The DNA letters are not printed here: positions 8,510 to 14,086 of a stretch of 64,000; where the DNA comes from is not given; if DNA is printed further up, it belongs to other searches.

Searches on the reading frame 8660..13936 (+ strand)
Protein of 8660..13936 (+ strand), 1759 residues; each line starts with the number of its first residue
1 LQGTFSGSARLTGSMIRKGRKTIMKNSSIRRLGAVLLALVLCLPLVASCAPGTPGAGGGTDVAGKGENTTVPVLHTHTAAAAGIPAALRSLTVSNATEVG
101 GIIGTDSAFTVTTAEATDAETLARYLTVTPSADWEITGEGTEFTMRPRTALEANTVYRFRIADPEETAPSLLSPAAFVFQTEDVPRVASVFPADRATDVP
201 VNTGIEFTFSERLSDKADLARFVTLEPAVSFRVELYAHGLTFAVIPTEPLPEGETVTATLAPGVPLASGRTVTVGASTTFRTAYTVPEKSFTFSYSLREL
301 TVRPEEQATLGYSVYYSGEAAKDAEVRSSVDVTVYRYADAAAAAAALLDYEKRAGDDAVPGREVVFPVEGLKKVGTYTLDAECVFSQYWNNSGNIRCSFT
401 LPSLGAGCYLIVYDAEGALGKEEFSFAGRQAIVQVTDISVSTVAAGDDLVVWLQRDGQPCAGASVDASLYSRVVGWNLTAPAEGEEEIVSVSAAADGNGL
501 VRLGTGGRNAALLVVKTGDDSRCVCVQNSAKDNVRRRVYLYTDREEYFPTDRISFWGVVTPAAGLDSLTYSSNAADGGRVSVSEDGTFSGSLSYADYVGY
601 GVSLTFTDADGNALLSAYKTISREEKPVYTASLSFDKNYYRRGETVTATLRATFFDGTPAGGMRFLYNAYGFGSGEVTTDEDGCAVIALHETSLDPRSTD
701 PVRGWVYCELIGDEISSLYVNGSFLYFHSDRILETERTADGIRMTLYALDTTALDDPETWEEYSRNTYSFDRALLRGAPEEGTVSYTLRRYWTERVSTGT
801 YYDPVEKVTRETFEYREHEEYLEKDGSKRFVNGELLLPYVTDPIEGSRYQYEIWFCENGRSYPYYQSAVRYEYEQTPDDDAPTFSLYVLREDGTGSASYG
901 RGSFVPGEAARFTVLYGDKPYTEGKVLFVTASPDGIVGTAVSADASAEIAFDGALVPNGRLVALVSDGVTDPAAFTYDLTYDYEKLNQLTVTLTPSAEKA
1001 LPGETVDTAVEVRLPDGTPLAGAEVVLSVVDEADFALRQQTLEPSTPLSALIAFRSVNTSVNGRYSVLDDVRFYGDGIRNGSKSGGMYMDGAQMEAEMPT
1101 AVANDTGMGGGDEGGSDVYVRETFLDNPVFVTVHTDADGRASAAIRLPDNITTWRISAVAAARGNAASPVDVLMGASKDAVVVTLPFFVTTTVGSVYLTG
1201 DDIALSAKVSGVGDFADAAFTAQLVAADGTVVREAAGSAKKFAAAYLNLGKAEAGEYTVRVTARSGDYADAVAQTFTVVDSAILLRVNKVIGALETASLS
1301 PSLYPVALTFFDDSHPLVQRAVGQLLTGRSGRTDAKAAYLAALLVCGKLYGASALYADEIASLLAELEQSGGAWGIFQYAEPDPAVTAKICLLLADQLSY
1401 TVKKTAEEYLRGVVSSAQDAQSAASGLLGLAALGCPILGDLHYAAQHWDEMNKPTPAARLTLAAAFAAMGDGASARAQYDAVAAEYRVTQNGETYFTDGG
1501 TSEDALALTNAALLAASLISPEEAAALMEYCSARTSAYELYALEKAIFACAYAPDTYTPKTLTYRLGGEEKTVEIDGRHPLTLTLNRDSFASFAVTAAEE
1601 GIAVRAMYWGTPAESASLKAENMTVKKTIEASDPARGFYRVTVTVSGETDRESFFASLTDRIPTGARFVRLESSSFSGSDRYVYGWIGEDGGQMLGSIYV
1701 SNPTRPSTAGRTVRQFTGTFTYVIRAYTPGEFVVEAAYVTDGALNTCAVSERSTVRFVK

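Call 12: search_protein_families(library=pfam, proteins=[window:8660-13936:+], max_evalue=0.001)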
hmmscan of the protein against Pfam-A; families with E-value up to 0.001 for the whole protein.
window:8660-13936:+ (1759 aa): 5 families
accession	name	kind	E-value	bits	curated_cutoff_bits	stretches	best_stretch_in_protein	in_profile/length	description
PF13205.12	Big_5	-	9.1e-13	49.3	23.6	1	184-282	4-105/105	Bacterial Ig-like domain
PF07703.20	A2M_BRD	-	1.4e-08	35.5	22.7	1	903-1036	9-139/140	Alpha-2-macroglobulin bait region domain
PF00207.28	A2M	-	2.3e-08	34.2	21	1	1134-1210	9-79/92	Alpha-2-macroglobulin family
PF01835.25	MG2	-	1.6e-06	28.8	32.8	0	1002-1067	13-78/96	MG2 domain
PF11974.14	bMG3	-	0.00048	20.5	34.9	0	435-537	1-97/103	Bacterial alpha-2-macroglobulin MG3 domain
